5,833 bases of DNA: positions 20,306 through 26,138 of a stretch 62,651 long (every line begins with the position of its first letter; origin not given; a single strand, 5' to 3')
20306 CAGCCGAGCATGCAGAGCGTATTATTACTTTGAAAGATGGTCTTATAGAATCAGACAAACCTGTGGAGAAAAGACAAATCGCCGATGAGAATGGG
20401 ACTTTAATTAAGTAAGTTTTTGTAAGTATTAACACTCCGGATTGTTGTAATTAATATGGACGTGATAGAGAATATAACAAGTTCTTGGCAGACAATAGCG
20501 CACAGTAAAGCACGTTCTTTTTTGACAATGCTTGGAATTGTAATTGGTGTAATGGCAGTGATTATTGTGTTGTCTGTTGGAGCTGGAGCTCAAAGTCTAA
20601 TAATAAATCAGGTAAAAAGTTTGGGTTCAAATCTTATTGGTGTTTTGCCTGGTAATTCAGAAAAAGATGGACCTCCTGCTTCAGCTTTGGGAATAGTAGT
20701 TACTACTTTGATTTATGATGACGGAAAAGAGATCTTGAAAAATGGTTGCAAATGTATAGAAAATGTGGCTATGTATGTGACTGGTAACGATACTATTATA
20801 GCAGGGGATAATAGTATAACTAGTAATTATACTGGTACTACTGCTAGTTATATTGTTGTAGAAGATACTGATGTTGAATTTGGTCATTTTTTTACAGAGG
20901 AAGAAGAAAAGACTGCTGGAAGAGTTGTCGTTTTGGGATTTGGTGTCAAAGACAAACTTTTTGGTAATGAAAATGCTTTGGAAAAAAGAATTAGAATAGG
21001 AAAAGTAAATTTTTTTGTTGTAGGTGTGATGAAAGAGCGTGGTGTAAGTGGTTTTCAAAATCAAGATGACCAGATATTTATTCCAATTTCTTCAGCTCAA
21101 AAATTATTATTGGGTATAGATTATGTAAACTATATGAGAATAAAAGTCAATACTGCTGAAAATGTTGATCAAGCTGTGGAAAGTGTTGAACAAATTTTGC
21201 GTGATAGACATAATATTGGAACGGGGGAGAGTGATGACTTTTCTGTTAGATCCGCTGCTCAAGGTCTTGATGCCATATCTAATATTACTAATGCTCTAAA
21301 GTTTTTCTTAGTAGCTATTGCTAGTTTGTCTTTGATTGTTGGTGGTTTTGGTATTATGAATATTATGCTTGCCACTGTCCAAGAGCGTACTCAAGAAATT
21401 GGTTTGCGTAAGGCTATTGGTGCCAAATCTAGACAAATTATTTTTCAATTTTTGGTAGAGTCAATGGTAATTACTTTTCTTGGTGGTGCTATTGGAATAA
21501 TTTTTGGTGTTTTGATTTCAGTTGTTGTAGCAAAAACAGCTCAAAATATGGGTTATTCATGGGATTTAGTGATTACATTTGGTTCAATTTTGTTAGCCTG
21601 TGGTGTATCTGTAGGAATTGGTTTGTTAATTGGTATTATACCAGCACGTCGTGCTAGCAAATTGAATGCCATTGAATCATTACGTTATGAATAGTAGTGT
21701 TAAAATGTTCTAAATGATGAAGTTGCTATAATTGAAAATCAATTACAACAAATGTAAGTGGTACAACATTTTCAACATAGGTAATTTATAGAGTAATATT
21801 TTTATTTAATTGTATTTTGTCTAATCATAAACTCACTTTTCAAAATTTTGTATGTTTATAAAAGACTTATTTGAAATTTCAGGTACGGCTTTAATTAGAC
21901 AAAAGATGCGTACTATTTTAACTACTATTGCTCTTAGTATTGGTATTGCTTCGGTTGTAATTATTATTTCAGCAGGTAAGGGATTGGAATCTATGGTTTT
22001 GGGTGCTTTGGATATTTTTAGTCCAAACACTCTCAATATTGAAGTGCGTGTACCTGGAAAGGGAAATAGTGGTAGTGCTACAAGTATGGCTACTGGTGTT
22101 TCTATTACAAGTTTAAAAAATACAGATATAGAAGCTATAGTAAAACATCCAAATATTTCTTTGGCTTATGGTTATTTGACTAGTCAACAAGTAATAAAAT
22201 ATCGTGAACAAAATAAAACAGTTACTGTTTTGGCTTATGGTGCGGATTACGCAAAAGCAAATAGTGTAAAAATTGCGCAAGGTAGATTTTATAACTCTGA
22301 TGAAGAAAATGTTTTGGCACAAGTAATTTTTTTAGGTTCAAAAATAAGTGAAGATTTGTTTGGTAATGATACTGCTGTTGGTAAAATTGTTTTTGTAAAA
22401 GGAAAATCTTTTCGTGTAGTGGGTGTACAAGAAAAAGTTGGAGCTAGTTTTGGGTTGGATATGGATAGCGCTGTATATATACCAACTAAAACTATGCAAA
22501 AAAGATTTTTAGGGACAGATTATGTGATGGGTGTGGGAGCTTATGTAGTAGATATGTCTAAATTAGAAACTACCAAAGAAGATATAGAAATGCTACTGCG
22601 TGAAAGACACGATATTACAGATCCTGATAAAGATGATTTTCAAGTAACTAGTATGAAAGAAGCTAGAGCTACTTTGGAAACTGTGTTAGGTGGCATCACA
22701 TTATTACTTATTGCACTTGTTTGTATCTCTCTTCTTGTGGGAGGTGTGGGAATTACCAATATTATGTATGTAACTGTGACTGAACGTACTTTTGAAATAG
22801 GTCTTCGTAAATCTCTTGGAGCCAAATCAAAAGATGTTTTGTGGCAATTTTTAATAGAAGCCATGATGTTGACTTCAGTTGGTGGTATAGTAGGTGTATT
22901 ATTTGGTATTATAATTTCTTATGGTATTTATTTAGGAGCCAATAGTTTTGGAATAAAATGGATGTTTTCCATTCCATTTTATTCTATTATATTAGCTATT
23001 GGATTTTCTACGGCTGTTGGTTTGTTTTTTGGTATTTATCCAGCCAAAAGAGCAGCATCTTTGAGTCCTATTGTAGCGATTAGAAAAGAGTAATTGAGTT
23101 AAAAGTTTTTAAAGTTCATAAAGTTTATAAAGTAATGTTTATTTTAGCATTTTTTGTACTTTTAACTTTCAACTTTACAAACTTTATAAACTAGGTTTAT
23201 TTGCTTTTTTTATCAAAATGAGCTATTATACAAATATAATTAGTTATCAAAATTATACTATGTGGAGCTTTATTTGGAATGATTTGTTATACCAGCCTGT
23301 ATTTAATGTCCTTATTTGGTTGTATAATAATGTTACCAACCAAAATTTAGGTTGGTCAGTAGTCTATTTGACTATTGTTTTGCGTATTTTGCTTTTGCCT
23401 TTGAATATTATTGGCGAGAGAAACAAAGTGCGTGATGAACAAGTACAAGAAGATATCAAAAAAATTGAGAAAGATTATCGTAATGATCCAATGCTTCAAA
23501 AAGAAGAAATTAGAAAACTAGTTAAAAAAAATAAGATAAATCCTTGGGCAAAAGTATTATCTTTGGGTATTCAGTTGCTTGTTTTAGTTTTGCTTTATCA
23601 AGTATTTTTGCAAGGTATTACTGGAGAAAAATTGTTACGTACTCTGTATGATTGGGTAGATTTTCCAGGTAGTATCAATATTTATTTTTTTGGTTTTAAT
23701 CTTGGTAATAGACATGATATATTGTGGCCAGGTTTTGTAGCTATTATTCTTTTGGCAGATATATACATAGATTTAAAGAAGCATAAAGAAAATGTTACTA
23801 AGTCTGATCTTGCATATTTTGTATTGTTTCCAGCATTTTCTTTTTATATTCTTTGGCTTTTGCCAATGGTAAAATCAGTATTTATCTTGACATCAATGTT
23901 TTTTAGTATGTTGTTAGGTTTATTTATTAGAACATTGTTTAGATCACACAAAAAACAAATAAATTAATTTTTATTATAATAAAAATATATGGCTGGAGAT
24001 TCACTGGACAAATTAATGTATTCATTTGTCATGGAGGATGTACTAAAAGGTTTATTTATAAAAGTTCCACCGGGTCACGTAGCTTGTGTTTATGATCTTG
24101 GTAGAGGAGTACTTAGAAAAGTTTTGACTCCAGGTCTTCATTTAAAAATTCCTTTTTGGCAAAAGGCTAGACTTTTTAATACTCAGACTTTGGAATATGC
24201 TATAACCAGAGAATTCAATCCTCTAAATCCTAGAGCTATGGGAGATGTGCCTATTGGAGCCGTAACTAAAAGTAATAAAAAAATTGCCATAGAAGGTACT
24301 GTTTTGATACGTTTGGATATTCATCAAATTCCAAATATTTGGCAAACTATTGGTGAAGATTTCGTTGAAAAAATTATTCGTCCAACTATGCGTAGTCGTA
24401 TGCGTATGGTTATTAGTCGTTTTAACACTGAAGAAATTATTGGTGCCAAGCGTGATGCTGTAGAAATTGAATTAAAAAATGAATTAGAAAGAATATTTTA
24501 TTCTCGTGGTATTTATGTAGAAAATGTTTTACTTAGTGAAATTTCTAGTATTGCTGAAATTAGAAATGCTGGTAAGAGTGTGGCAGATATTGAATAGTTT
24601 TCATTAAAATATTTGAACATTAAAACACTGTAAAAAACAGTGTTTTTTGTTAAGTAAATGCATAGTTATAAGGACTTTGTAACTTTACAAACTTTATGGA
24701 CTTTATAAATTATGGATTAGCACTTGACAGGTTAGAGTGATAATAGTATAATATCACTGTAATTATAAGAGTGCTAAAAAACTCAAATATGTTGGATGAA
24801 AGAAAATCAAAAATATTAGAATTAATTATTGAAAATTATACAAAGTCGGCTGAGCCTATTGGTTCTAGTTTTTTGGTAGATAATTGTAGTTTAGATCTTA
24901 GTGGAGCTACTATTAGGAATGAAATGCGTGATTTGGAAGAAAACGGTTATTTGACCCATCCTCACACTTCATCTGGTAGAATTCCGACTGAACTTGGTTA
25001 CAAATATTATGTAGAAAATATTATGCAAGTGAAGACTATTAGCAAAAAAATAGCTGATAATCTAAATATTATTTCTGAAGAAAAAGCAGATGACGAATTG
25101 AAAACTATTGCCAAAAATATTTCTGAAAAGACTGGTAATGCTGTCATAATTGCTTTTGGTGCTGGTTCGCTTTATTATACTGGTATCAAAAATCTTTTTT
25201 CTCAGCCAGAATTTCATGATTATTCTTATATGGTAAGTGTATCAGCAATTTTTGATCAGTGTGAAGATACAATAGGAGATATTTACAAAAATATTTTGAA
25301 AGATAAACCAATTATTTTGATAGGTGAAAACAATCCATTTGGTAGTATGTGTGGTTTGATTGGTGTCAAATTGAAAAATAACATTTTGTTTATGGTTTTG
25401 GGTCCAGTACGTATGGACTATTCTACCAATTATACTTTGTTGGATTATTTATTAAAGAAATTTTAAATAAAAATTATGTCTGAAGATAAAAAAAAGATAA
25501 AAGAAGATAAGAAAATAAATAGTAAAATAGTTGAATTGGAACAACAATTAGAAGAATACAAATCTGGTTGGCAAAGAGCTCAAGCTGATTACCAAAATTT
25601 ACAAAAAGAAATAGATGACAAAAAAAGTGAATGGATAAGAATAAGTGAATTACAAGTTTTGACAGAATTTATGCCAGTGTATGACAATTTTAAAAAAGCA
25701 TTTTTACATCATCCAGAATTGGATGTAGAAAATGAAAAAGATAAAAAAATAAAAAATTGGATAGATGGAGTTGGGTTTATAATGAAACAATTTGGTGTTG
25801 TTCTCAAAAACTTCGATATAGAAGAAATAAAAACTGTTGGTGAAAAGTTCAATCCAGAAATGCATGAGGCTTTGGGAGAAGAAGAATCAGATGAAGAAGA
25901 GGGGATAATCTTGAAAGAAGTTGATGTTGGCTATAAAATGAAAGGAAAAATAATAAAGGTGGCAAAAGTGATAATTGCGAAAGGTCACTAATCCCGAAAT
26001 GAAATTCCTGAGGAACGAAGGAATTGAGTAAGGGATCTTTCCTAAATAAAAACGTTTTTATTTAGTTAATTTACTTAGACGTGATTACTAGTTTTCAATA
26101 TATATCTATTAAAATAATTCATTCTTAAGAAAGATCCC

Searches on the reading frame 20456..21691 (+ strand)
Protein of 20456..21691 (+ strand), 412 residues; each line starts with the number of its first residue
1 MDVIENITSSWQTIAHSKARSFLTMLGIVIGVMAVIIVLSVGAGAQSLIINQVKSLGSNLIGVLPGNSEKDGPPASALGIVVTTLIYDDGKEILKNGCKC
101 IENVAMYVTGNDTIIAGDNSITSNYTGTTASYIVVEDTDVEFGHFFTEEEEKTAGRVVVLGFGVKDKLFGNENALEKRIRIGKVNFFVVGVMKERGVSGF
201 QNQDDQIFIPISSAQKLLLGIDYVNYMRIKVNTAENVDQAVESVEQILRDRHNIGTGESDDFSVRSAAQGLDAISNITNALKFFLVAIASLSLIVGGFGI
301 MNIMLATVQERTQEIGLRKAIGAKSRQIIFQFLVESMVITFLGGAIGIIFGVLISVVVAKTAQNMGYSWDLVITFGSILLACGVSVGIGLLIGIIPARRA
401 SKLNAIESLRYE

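Call 58: search_protein_families(library=pfam, proteins=[window:20456-21691:+], max_evalue=0.00001)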
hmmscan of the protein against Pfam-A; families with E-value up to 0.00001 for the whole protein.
window:20456-21691:+ (412 aa): 2 families
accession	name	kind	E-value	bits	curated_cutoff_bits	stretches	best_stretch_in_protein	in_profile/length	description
PF12704.14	MacB_PCD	-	9.9e-41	140.7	27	1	21-247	1-207/207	MacB-like periplasmic core domain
PF02687.27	FtsX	-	2.1e-23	83.1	25.5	1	287-404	2-119/120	FtsX-like permease C-terminal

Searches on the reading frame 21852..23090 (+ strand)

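Call 58: search_protein_families(library=pfam, proteins=[window:21852-23090:+], max_evalue=0.00001)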
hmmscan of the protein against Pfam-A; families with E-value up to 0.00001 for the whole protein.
window:21852-23090:+ (413 aa): 2 families
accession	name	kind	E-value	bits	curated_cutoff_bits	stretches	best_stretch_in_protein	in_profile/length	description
PF12704.14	MacB_PCD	-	1.2e-32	114.3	27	1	21-246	1-205/207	MacB-like periplasmic core domain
PF02687.27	FtsX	-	1.1e-19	71.1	25.5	1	288-406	2-120/120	FtsX-like permease C-terminal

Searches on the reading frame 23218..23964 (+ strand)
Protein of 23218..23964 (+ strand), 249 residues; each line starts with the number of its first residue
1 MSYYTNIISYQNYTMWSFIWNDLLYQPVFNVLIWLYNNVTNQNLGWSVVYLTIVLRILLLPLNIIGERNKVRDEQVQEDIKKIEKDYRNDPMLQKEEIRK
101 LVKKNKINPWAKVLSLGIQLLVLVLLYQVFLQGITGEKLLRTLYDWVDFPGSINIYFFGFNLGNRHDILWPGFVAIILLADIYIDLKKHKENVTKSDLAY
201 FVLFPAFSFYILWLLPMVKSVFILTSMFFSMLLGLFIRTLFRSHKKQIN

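Call 58: search_protein_families(library=pfam, proteins=[window:23218-23964:+], max_evalue=0.00001)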
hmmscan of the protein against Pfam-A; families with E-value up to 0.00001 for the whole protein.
window:23218-23964:+ (249 aa): 1 family
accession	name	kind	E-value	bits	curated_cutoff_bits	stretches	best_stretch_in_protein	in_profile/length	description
PF02096.25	60KD_IMP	-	8.6e-22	78.3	35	1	45-238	2-162/163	60Kd inner membrane protein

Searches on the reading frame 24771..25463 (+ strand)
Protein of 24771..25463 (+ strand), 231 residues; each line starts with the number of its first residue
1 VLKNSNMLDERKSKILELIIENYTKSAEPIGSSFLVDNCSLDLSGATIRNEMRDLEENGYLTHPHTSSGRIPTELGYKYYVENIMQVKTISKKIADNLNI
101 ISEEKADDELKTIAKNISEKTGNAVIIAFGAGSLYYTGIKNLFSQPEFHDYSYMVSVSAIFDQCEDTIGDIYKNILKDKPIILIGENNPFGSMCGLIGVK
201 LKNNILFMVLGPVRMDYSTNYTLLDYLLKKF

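Call 58: search_protein_families(library=pfam, proteins=[window:24771-25463:+], max_evalue=0.00001)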
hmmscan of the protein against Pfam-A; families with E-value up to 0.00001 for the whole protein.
window:24771-25463:+ (231 aa): 1 family
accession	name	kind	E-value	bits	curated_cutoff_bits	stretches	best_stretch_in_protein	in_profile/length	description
PF01628.27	HrcA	-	1e-08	35.9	22.2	1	92-218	85-212/215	HrcA protein C terminal domain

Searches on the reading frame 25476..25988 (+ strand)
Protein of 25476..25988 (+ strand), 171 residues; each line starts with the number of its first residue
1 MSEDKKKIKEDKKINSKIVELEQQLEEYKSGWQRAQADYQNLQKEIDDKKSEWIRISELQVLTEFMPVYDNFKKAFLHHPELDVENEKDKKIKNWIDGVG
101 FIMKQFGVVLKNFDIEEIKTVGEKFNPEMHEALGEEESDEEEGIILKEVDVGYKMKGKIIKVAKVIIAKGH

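Call 58: search_protein_families(library=pfam, proteins=[window:25476-25988:+], max_evalue=0.00001)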
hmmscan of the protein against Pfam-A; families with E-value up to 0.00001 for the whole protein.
window:25476-25988:+ (171 aa): 1 family
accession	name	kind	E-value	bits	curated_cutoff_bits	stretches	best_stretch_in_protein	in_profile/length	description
PF01025.24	GrpE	-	9e-35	120.2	25.8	1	4-169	6-165/165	GrpE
